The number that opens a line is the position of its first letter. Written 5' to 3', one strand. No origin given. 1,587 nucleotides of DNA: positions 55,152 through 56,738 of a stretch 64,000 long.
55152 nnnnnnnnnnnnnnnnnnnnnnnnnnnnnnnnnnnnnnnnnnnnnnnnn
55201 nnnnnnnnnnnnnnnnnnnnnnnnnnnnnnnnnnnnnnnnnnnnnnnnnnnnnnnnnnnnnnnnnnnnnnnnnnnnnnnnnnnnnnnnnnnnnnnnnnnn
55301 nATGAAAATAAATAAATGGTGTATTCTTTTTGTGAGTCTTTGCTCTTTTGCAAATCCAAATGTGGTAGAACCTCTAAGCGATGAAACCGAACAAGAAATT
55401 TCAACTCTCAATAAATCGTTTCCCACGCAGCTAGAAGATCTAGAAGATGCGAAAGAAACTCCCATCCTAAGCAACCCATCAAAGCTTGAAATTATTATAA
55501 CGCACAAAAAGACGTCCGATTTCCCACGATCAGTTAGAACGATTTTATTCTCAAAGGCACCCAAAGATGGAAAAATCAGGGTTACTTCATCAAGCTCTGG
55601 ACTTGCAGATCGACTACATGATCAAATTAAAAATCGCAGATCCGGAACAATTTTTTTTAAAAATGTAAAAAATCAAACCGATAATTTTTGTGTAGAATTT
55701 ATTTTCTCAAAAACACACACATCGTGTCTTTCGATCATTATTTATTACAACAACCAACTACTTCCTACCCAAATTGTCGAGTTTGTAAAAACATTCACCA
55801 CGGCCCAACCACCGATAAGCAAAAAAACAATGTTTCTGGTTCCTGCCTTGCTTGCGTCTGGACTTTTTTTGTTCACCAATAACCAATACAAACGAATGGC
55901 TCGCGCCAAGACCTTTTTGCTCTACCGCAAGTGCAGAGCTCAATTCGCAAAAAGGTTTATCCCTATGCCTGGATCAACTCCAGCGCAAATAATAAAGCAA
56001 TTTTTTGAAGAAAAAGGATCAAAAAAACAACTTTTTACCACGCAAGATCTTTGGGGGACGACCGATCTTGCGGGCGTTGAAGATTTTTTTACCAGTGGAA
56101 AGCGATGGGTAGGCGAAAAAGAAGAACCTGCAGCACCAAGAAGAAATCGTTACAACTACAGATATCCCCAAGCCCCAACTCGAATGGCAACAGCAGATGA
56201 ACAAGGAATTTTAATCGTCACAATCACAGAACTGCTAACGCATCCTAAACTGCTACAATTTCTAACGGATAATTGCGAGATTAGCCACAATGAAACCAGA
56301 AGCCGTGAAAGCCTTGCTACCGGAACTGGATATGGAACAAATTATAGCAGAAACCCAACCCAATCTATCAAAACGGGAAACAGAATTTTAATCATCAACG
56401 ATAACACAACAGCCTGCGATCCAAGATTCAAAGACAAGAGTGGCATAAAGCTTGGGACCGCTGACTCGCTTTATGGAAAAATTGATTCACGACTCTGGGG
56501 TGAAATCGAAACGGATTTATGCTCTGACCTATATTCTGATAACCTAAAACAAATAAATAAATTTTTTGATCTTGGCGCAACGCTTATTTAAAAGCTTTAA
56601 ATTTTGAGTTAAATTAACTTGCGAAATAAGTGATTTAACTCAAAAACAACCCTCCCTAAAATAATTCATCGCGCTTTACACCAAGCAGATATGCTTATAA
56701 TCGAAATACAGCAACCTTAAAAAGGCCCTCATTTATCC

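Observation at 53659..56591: Translationally coupled pair of paralogous signal-peptide / single-TM proteins ending in NKFF[ED]LG, just upstream of the bat operon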

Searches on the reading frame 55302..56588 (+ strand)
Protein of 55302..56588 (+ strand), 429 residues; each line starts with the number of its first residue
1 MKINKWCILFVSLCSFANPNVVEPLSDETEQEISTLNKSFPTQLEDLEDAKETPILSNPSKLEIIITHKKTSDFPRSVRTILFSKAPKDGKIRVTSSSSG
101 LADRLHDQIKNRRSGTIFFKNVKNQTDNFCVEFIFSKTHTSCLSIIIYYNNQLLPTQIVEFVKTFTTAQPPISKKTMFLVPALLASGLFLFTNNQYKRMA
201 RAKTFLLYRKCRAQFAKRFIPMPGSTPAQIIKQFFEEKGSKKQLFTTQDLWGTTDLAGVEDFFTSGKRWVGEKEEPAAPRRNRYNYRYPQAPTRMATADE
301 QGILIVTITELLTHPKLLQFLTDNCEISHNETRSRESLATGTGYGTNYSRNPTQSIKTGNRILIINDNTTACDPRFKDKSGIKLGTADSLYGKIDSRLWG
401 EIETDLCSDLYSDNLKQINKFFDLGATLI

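Call 4: search_protein_families(library=pfam, proteins=[window:55302-56588:+], max_evalue=0.1)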
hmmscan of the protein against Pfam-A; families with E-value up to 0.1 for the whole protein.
window:55302-56588:+ (429 aa): 0 families

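Call 8: find_homologous_proteins(query=window:55302-56588:+, max_evalue=0.01)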
Query window:55302-56588:+ (429 aa): 1 proteins with E <= 0.01 among 6116 candidates.
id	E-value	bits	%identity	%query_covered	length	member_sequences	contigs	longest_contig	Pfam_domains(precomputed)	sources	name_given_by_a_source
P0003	9.3e-289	975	100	100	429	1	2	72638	-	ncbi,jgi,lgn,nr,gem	ncbi:hypothetical protein FJ366_01680 [Candidatus Dependentiae bacterium]|nr:hypothetical protein [C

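Call 15: find_related_loci(query=A2, collection=genome_contigs, flank=10000)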
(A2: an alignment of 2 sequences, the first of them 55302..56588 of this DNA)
Query A2 (429 aa) in genome_contigs; peptide patterns used: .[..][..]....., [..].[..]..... (x = any residue, [..] = any of these).
488 stretches matched a pattern, but none encodes a relative of the query by tblastn (E <= 1e-3).

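Call 18: find_related_loci(query=A2, collection=metagenome_contigs, flank=10000)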
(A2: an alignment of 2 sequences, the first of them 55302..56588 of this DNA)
Query A2 (429 aa) in metagenome_contigs; peptide patterns used: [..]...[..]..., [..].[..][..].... (x = any residue, [..] = any of these).
177 stretches matched a pattern, but none encodes a relative of the query by tblastn (E <= 1e-3).

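Call 22: find_homologous_proteins(query=A3, max_evalue=1)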
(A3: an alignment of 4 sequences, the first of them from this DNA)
Query A3 (4 sequences) (429 aa, profile of the alignment): 2 proteins with E <= 1 among 8000 candidates.
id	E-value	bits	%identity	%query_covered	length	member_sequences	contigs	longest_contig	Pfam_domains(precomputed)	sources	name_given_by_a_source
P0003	5.1e-192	656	100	100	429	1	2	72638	-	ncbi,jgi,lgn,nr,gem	ncbi:hypothetical protein FJ366_01680 [Candidatus Dependentiae bacterium]|nr:hypothetical protein [C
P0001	5.1e-126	439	42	8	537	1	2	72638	-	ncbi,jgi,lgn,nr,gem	ncbi:hypothetical protein FJ366_01675 [Candidatus Dependentiae bacterium]|nr:hypothetical protein [C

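Call 35: search_protein_families(library=ncbifam, proteins=[window:55302-56588:+], max_evalue=0.1)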
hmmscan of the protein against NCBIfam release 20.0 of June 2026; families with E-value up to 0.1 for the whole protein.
window:55302-56588:+ (429 aa): 0 families

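Call 36: search_solved_structures(query=A2, max_evalue=10)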
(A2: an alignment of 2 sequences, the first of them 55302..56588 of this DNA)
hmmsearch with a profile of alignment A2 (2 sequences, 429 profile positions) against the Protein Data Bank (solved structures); distinct sequences matched with E-value up to 10: 0.

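Call 39: search_protein_representatives(protein=window:55302-56588:+)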
Query: 429 residues. Proteins with E-value up to 0.001 (for the whole library): 3; up to 1e-10: 3; up to 1e-30: 3. The best 3 are listed.
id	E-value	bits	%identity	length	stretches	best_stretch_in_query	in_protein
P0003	3.0e-289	974.9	100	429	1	1-429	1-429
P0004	9.0e-71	255.3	39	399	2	7-276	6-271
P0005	5.3e-52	193.5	38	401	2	52-271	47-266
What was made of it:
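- Closest known: Signal-peptide-bearing ORFan proteins of Dependentiae. Different: No sequence relationship to any Chromulinavorax protein was detected: the exhaustive search gave only three hits (call 39).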

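Call 41: find_encoding_contigs(protein=P0005, flank=10000, max_places=6)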
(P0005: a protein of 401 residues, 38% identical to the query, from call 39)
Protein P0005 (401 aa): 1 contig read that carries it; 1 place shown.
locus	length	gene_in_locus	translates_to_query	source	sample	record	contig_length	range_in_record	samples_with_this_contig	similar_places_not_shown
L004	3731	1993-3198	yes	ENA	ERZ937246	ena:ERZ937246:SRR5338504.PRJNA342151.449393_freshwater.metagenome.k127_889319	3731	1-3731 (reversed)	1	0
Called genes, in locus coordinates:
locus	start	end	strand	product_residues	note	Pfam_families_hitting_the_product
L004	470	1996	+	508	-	-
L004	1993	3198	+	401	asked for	-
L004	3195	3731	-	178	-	?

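Call 56: predict_structure(alignment_id=A5)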
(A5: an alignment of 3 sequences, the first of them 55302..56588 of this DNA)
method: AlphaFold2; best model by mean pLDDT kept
length: 429 residues; sequences in the alignment: 3
mean_pLDDT: 52.0   pTM: 0.40
mean pLDDT of the five models: 52.0, 51.2, 45.3, 43.7, 42.6
residues with pLDDT >= 90: 0; 70-90: 64; 50-70: 150; < 50: 215
segments of 3 or more residues with pLDDT < 50: 1-47, 54-62, 97-99, 136-142, 165-184, 187-189, 191-193, 195-216, 254-261, 273-300, 328-359, 386-390, 409-429
pLDDT, mean of each block of 10 residues (from residue 1): 38 34 28 31 43 44 57 59 56 51 55 64 64 53 60 53 45 36 48 46 43 50 80 70 70 49 57 43 38 40 76 72 58 41 36 44 74 70 52 71 62 40 36
secondary structure, 60 per line:
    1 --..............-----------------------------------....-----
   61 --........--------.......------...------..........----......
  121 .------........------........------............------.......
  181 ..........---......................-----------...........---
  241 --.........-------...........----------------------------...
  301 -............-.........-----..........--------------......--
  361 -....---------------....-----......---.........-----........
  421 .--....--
elements in order: H3-16 E52-55 E63-70 E79-85 E92-94 H101-110 E115-121 E128-135 E142-149 H156-167 H174-190 H194-215 H227-237 E243-246 H247-251 H259-269 E302-307 H308-313 H315-323 E329-334 H335-338 E353-358 E362-365 E381-384 E390-395 H399-407 H413-421 H424-427

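Call 59: search_protein_families(library=padloc, proteins=[window:55302-56588:+, P0004, P0005, L004:488-1993:+], max_evalue=0.1)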
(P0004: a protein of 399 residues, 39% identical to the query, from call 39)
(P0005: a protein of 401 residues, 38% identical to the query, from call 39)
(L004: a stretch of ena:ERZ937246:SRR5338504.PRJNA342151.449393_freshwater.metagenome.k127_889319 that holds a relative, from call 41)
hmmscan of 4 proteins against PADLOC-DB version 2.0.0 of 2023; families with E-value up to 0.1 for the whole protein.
window:55302-56588:+ (429 aa): 0 families

P0004 (399 aa): 0 families

P0005 (401 aa): 0 families

L004:488-1993:+ (502 aa): 16 families
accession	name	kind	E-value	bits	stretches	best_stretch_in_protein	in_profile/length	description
PDLC02730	PbeC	-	0.00012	19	1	168-286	378-491/651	PbeC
PDLC00519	JetC1|JetC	-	0.00015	18.1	1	186-329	672-815/1097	DUF3584 domain; MukB-like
PDLC00580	JetC3|JetC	-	0.00035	16.9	1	187-305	304-420/1068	DUF3584 domain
PDLC00582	JetC3|JetC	-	0.00035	16.5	1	171-307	760-895/1472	DUF3584 domain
PDLC00551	JetC2|JetC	-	0.001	15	1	186-328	294-436/1365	DUF3584 domain; MukB-like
PDLC00553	JetC2|JetC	-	0.0012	14.8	1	189-313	272-993/1361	DUF3584 domain; MukB-like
PDLC02714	PbeC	-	0.0022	14.9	1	186-301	380-494/651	PbeC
PDLC03859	LmuB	-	0.0025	15.1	1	188-365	346-518/611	-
PDLC00550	JetC2|JetC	-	0.0031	13.3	1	185-291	732-833/1355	DUF3584 domain; MukB-like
PDLC02741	PbeC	-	0.0033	14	1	189-274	386-472/644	PbeC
PDLC00517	JetC1|JetC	-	0.0033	13.7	1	181-328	684-836/1119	DUF3584 domain; MukB-like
PDLC00581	JetC3|JetC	-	0.0093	11.8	1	181-303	779-900/1473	DUF3584 domain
PDLC02709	PbeC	-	0.011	12.3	1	168-269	367-462/661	PbeC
PDLC02753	PbeC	-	0.011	12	1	188-274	403-488/648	PbeC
PDLC00518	JetC1|JetC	-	0.013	11.4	1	185-326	286-430/1112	DUF3584 domain; MukB-like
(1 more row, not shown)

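Call 60: search_protein_families(library=phrogs, proteins=[window:55302-56588:+, P0004, P0005, L004:488-1993:+], max_evalue=0.1)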
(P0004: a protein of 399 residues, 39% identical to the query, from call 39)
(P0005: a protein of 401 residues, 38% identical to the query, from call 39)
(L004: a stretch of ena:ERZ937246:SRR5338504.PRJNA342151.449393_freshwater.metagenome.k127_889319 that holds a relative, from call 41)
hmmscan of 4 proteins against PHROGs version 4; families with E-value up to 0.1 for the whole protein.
window:55302-56588:+ (429 aa): 1 family
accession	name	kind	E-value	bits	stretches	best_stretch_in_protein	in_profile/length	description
phrog_4108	-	unknown function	0.0074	17.3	1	311-393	26-105/161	-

P0004 (399 aa): 0 families

P0005 (401 aa): 0 families

L004:488-1993:+ (502 aa): 8 families
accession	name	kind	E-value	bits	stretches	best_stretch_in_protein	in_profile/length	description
phrog_13576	-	other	0.001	20.3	1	193-256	54-117/126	methyltransferase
phrog_6631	-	unknown function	0.0039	17.7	1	164-276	19-127/251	-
phrog_5218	-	unknown function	0.0055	15.8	1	196-310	16-127/1599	-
phrog_4704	-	tail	0.0058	16.3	1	187-293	51-163/625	tail length tape measure protein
phrog_8369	-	other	0.011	16.9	1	191-287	74-171/192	hol-like chemotaxis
phrog_25665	-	integration and excision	0.039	15.1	0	225-258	18-51/93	excisionase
phrog_25820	-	lysis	0.043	14.2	1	160-260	12-120/265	endolysin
phrog_17481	-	tail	0.096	13.7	0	163-275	52-156/185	minor tail protein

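Call 61: fold_search(model_id=the predicted structure, library=pdb)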
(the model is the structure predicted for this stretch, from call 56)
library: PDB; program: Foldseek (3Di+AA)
matches with E <= 10: 818; with E <= 0.001: 0
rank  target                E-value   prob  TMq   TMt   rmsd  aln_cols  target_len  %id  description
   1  9qo4_F                7.9e-02  0.12  0.08  0.12  22.9       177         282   12  Dissociation-state-3 of 9-subunit CSN and SCF (SKP1-SKP2-CKS1) complex (released 2026-02-04)
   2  6cfw_K                8.9e-02  0.35  0.11  0.26  12.5       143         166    6  cryoEM structure of a respiratory membrane-bound hydrogenase (released 2018-05-23)
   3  5h8a_C                1.4e-01  0.18  0.10  0.19  12.6       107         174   15  Mmi1 YTH domain (released 2016-01-13)
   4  6tmh_d                1.6e-01  0.23  0.11  0.28  18.4       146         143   10  Cryo-EM structure of Toxoplasma gondii mitochondrial ATP synthase dimer, OSCP/F1/c-ring model (released 2020-12-16)
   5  3rri_A                1.6e-01  0.12  0.08  0.20  13.5       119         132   12  Crystal structure of glyoxalase/bleomycin resistance protein/dioxygenase from Alicyclobacillus acidocaldarius (released 2011-08-10)
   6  7yyj_A                2.2e-01  0.15  0.10  0.20  14.6       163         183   10  Tetragonal crystal structure of YTHDF1 YTH domain (544AVV546 mutant) (released 2023-03-01)
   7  9u4m_Z                2.4e-01  0.05  0.07  0.09  21.2       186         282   11  Focused refinement of 19S in the substrate-engaged human 26S proteasome bound to midnolin with RPT6 at top of spiral s (released 2026-03-25)
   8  5h8a_B                2.5e-01  0.14  0.10  0.19  12.8       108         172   17  Mmi1 YTH domain (released 2016-01-13)
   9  4rci_B                2.5e-01  0.14  0.10  0.19  14.6       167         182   11  Crystal structure of YTHDF1 YTH domain (released 2014-10-01)
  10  5h8a_D                3.0e-01  0.13  0.09  0.18  12.9       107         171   15  Mmi1 YTH domain (released 2016-01-13)
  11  5eip_A                3.0e-01  0.12  0.09  0.21  11.4       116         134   11  apo-structure of YTH domain of SpMmi1 (released 2016-01-27)
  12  7yye_B                3.2e-01  0.11  0.09  0.18  14.9       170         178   10  Orthorombic crystal structure of YTHDF1 YTH domain (G459N mutant) form I (released 2023-03-01)
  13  6zz8_E                3.4e-01  0.10  0.07  0.13  20.4       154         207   12  MB_CRS6-15 bound to CrSAS-6_6HR (released 2021-07-07)
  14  7qkn_A                3.6e-01  0.12  0.09  0.19  14.6       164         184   10  Crystal structure of YTHDF1 YTH domain in complex with the ebsulfur derivative compound 7 (released 2022-11-23)
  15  9qiw_CJ               3.8e-01  0.06  0.08  0.12  14.3       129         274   12  Human pre-60S - State 3 (released 2025-04-30)
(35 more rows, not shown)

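Call 82: list_cluster_members(proteins=[P0005, L004:470-1993:+, P0004, P0002, P0003, P0001])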
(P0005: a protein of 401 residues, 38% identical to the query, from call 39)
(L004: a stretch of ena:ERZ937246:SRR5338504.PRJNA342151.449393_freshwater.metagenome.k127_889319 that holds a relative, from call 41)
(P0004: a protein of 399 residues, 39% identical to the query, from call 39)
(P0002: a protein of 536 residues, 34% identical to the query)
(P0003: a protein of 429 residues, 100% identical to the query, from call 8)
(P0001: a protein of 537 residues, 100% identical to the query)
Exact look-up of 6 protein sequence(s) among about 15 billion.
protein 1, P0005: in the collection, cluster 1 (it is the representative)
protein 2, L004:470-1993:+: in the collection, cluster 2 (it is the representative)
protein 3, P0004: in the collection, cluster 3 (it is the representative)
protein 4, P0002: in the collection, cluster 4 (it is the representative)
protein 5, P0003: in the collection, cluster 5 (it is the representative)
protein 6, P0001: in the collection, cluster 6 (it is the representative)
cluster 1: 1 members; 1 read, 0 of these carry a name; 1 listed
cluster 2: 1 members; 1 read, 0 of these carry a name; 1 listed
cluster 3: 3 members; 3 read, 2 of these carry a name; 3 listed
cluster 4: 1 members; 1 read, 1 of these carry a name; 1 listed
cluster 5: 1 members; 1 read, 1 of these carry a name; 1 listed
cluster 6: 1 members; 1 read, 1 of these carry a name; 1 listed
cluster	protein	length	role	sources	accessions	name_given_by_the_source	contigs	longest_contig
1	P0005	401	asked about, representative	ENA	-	-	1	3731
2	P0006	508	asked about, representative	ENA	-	-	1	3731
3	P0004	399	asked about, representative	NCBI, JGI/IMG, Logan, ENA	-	hypothetical protein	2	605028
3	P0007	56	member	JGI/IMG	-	hypothetical protein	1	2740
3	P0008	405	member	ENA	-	-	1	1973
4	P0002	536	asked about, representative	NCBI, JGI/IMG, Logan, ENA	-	hypothetical protein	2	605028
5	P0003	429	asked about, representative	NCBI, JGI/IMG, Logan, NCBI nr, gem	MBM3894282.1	hypothetical protein FJ366_01680 [Candidatus Dependentiae bacterium] | hypothetical protein [Candidatus Dependentiae bacterium]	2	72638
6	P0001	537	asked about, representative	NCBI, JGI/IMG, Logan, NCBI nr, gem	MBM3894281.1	hypothetical protein FJ366_01675 [Candidatus Dependentiae bacterium] | hypothetical protein [Candidatus Dependentiae bacterium]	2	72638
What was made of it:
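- There are 3 hits among 1.84 billion representatives (call 39), and the clusters are essentially singletons (call 82).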

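Call 85: fold_search(model_id=the predicted structure, library=viral)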
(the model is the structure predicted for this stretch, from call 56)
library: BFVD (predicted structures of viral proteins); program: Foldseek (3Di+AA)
matches with E <= 10: 618; with E <= 0.001: 0
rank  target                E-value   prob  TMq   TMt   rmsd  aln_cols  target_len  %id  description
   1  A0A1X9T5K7            2.0e-02  0.14  0.08  0.08  23.2       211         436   12  Heme-binding protein-like protein [Ranid herpesvirus 3]
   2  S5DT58                6.1e-02  0.08  0.10  0.14  13.7       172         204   14  AsIV-cont00164-ORF1 [Apophua simplicipes ichnovirus]
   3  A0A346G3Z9            7.3e-02  0.14  0.11  0.15  23.3       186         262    9  (no name in the UniProt tables at hand)
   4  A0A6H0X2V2            7.8e-02  0.18  0.08  0.20  17.1       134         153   10  (no name in the UniProt tables at hand)
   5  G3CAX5                8.3e-02  0.08  0.07  0.09  20.2       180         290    9  (no name in the UniProt tables at hand)
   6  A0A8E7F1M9            8.8e-02  0.05  0.07  0.06  31.0       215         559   15  Wsv446 [White spot syndrome virus]
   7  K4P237                9.3e-02  0.14  0.11  0.14  19.7       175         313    8  Polymerase-associated protein [Drosophila melanogaster sigmavirus]
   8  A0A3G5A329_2          1.1e-01  0.13  0.09  0.05  13.0       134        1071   18  Early transcription factor VETF large subunit [Gaeavirus sp.]
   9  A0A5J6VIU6            1.1e-01  0.08  0.09  0.09  29.1       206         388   14  Uncharacterized protein [Megaviridae environmental sample]
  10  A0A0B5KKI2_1          1.1e-01  0.03  0.08  0.04  25.6       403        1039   11  RNA-directed RNA polymerase L [Wuhan horsefly Virus]
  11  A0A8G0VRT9            1.3e-01  0.08  0.09  0.08  27.9       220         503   13  (no name in the UniProt tables at hand)
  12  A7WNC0                1.3e-01  0.07  0.09  0.15  24.4       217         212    9  Polymerase-associated protein (Fragment) [Drosophila melanogaster sigmavirus]
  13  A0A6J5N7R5            1.4e-01  0.18  0.10  0.29  11.3       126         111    8  Uncharacterized protein [uncultured Caudovirales phage]
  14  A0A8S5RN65            1.4e-01  0.06  0.06  0.07  18.9       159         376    8  Uncharacterized protein [virus sp. ctJpG3]
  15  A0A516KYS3            1.6e-01  0.09  0.09  0.20  18.8       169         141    6  (no name in the UniProt tables at hand)
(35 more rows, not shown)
